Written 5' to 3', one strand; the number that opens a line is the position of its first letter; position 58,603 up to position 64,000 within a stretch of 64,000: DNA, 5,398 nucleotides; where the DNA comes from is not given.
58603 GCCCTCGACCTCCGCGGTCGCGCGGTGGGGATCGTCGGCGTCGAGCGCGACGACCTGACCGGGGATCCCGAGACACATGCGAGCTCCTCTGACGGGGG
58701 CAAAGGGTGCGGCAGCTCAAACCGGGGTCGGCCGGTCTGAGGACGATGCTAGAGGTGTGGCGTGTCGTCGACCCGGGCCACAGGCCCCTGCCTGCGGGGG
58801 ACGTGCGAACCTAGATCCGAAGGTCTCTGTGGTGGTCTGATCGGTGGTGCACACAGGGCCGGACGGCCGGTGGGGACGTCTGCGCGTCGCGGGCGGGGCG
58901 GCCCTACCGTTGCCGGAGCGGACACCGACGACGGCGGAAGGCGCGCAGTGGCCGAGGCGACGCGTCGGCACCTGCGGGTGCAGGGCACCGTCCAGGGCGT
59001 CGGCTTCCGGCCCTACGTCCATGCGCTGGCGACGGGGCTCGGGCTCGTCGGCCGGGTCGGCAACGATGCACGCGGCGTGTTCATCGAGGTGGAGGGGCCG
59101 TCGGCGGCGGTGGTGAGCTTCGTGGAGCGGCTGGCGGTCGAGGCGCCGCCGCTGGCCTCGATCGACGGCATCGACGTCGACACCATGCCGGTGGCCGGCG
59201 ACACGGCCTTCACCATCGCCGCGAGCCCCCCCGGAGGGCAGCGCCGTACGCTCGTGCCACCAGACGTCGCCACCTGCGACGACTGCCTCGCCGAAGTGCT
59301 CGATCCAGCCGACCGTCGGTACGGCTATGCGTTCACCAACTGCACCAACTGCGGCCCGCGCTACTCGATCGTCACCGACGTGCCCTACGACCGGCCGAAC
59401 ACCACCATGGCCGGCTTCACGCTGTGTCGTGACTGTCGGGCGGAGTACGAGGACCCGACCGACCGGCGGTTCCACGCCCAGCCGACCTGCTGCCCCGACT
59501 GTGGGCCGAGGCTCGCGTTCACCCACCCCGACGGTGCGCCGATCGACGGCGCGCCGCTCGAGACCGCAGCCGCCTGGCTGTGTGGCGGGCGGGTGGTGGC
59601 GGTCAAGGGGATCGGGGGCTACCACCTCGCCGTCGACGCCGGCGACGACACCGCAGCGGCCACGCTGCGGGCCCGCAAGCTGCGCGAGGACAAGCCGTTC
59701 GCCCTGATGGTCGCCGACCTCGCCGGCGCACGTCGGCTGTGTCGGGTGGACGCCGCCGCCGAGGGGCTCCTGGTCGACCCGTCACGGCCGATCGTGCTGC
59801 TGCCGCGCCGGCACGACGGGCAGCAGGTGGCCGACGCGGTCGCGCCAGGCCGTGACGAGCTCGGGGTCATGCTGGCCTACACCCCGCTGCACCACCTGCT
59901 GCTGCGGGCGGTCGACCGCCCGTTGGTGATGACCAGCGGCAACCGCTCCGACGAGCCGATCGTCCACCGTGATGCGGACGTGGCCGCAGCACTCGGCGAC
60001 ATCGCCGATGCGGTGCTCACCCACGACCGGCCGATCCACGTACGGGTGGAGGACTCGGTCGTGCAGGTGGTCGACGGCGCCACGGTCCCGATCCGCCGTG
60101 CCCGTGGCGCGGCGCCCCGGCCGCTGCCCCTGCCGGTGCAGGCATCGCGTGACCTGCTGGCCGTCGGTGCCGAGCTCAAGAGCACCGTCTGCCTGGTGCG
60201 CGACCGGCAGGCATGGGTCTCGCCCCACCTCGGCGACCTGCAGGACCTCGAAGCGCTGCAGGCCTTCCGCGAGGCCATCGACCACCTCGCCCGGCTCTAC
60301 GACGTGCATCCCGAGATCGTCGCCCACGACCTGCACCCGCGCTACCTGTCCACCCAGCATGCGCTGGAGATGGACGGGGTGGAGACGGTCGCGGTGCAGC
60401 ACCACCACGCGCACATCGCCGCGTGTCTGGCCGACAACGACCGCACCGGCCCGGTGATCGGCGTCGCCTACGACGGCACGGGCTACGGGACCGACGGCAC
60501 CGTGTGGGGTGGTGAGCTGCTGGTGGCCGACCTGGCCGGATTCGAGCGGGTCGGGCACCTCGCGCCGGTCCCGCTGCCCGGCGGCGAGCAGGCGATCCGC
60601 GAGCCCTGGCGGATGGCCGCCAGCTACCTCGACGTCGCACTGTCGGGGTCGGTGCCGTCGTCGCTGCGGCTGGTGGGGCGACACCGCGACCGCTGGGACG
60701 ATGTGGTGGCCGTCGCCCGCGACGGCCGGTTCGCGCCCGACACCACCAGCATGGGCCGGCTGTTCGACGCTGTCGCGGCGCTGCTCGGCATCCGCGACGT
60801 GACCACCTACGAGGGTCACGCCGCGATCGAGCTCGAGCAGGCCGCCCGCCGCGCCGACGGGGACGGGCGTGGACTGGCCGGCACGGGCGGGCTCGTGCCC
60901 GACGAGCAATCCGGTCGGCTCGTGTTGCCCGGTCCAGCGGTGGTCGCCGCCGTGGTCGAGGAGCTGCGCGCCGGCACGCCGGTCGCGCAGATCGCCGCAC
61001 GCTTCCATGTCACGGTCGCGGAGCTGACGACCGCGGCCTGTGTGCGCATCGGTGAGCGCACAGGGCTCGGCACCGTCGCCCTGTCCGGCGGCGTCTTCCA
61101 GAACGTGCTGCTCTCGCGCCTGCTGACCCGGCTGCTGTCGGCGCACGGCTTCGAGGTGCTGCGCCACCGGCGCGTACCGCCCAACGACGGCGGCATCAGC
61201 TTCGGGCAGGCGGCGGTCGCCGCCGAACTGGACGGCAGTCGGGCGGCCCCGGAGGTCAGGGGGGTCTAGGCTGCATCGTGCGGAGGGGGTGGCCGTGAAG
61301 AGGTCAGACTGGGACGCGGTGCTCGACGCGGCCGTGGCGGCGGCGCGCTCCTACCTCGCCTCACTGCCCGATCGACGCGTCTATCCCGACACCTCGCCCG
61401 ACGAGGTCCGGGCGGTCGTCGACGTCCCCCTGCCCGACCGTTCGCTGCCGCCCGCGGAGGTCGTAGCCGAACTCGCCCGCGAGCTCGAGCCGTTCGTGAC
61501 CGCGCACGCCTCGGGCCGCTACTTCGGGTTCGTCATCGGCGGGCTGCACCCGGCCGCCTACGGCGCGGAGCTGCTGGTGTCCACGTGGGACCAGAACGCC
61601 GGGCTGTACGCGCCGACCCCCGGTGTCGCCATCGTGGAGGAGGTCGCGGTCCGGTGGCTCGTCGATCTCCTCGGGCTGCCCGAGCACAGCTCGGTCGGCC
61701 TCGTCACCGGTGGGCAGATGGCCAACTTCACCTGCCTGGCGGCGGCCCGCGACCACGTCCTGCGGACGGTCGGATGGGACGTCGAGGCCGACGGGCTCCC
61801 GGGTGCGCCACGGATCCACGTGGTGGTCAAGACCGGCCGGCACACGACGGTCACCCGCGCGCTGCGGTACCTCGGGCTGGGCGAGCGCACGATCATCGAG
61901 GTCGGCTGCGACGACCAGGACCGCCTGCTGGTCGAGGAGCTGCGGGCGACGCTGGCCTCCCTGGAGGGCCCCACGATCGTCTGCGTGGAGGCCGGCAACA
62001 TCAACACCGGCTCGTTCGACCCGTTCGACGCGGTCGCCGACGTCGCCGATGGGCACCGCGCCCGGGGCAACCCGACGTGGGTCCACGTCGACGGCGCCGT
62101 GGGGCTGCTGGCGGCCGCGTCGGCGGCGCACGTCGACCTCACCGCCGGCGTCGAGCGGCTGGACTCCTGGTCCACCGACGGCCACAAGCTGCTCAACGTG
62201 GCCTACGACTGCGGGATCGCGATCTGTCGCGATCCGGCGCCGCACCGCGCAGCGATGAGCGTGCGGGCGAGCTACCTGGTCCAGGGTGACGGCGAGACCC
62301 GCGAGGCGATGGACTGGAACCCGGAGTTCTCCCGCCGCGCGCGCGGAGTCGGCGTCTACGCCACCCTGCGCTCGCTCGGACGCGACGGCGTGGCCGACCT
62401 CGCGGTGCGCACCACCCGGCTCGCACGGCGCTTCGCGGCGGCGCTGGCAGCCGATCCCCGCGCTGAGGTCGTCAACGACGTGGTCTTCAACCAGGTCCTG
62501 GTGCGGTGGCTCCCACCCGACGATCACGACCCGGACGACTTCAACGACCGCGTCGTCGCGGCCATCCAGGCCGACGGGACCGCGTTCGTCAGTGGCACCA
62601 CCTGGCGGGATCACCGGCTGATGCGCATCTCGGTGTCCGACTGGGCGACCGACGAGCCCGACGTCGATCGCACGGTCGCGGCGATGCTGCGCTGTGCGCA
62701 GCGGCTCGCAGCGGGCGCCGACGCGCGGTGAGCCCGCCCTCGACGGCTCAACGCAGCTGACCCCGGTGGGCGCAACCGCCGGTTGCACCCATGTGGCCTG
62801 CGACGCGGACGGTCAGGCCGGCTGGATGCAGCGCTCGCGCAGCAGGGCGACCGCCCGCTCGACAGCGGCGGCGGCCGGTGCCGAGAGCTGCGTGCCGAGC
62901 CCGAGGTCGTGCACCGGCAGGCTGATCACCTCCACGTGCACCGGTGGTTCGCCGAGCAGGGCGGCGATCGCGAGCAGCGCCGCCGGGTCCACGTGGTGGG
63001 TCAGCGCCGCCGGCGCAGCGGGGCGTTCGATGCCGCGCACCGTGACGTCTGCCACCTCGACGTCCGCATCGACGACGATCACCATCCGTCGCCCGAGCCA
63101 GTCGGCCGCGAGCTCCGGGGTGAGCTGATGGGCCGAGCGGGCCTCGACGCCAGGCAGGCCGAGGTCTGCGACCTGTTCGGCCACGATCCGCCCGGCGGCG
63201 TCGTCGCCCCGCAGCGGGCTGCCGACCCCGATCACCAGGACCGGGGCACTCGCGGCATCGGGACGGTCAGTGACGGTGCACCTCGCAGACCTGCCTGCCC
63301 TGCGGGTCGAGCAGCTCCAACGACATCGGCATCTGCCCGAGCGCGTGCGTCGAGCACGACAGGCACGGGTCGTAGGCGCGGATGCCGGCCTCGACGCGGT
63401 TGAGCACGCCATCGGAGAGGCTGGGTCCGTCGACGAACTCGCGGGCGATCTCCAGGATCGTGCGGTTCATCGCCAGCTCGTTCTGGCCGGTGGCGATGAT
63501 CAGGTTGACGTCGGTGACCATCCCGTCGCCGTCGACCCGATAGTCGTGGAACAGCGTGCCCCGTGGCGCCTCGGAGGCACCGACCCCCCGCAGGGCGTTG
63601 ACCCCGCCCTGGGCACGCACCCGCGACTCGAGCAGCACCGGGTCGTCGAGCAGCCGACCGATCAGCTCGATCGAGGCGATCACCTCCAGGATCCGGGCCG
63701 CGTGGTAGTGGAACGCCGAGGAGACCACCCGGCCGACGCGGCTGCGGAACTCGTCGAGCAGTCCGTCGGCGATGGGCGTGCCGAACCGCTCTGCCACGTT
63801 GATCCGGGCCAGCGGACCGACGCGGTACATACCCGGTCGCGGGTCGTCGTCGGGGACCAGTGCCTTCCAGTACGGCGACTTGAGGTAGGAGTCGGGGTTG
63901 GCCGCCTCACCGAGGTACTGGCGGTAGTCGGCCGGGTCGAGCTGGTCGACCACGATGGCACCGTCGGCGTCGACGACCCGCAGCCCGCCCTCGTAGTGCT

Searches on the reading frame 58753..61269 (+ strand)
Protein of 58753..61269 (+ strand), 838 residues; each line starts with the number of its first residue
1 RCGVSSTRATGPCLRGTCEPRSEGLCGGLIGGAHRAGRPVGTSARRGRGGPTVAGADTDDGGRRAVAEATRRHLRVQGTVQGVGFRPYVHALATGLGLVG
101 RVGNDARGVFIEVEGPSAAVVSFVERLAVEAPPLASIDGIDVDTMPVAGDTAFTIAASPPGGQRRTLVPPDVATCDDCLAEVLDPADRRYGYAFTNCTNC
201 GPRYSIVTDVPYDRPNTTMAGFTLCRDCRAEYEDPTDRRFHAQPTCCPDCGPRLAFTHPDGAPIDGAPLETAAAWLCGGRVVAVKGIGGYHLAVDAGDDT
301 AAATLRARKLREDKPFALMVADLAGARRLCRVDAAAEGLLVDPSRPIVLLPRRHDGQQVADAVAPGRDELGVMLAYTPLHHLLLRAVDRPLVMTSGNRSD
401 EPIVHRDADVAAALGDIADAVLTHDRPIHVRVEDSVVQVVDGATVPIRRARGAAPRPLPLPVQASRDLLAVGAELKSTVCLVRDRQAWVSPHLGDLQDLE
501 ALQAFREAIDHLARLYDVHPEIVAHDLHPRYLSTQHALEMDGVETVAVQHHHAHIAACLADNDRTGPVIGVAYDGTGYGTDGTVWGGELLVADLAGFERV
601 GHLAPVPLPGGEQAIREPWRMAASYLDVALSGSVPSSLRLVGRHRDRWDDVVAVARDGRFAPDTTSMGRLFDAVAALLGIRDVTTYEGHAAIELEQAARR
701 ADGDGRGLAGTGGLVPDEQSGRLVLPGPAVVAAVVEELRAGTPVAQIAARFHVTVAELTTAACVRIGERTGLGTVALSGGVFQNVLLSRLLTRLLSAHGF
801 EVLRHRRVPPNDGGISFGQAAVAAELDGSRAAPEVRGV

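Call 33: search_protein_families(library=ncbifam, proteins=[window:58753-61269:+], max_evalue=0.00001)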
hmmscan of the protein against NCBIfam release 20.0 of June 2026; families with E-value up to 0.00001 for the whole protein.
window:58753-61269:+ (838 aa): 19 families
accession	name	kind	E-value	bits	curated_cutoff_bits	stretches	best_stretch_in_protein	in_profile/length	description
TIGR00143.1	hypF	equivalog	4.8e-235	782.1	466.1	1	74-823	1-740/741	carbamoyltransferase HypF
TIGR00057.1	TIGR00057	equivalog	5.5e-13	48.6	123.2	1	269-450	11-191/202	L-threonylcarbamoyladenylate synthase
NF011002.0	PRK14428.1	equivalog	4.4e-11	42.6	120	1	64-154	2-92/97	acylphosphatase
NF011009.0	PRK14435.1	equivalog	1.4e-10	41.2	119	1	73-156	5-88/90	acylphosphatase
NF010999.0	PRK14425.1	equivalog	2.9e-09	37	106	1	73-145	9-81/94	acylphosphatase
NF011023.0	PRK14452.1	equivalog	3.8e-08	33.4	113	1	64-155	14-105/107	acylphosphatase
NF011001.0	PRK14427.1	equivalog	5.3e-08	33.1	100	1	64-149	11-96/105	acylphosphatase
NF011012.0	PRK14440.1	equivalog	5.5e-08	32.9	103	1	71-144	4-77/90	acylphosphatase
NF011017.0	PRK14445.1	equivalog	8.9e-08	32.3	97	1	71-143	5-77/92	acylphosphatase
NF011013.0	PRK14441.1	equivalog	1.6e-07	31.4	114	1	67-151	2-86/93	acylphosphatase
NF010995.0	PRK14420.1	equivalog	5e-07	30.1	110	1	71-147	3-79/91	acylphosphatase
NF011005.0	PRK14431.1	equivalog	6e-07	29.5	108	1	71-144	3-76/89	acylphosphatase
NF011007.0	PRK14433.1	equivalog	6.9e-07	29.4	100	1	75-154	7-86/88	acylphosphatase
NF011021.0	PRK14450.1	equivalog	8.9e-07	28.8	109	1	76-143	8-76/91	acylphosphatase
NF011010.0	PRK14436.1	equivalog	1.5e-06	28.5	117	1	69-155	3-89/91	acylphosphatase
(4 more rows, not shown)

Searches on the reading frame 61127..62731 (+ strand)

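Call 33: search_protein_families(library=ncbifam, proteins=[window:61127-62731:+], max_evalue=0.00001)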
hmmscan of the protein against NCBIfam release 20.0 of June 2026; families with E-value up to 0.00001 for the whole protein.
window:61127-62731:+ (534 aa): 5 families
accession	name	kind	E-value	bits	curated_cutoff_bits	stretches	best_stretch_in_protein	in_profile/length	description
NF052646.1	DABADecarRhbB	equivalog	4.9e-32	111.1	900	1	144-497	112-454/491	L-2,4-diaminobutyrate decarboxylase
TIGR03799.1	NOD_PanD_pyr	equivalog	6.4e-30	104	606.1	1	186-464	158-440/522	pyridoxal-dependent aspartate 1-decarboxylase PanP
TIGR03812.1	tyr_de_CO2_Arch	equivalog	1.2e-11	44.1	299.4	1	130-458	22-323/375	tyrosine decarboxylase MfnA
TIGR01788.1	Glu-decarb-GAD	equivalog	8.3e-09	34.6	380.4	1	229-452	138-354/431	glutamate decarboxylase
TIGR03811.1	tyr_de_CO2_Ent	equivalog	2.6e-06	26.2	905.3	0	233-330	226-327/608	tyrosine decarboxylase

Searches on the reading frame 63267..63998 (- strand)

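Call 33: search_protein_families(library=ncbifam, proteins=[window:63267-63998:-], max_evalue=0.00001)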
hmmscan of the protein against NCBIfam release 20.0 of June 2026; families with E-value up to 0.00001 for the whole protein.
window:63267-63998:- (243 aa): 7 families
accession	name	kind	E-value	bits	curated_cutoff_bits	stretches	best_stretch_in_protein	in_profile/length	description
NF041785.2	VhuA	equivalog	2.5e-36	125.1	800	1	2-187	235-415/418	F420-non-reducing hydrogenase Vhu subunit A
NF040828.1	sulfhyd_ShyA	equivalog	6.6e-22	78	700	1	57-219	252-412/415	NAD(P)-dependent hydrogenase/sulfhydrogenase 2 subunit alpha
NF040832.1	sulfhyd_HydA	equivalog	3.7e-11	42.8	880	1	23-219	239-423/426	NADPH-dependent hydrogenase/sulfhydrogenase 1 subunit alpha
NF045518.1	H2_NiFeSe_large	exception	1.1e-09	37.6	780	1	59-220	312-482/485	NiFeSe hydrogenase large subunit HysA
TIGR03295.1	frhA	equivalog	3.3e-09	36.2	392.5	1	96-220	286-397/412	coenzyme F420 hydrogenase subunit alpha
NF033181.1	NiFeSe_hydrog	equivalog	1e-08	34.5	600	1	57-220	340-497/507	nickel-dependent hydrogenase large subunit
NF041786.2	VhuU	equivalog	1.6e-07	31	70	1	198-220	7-29/45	F420-non-reducing hydrogenase selenoprotein subunit VhuU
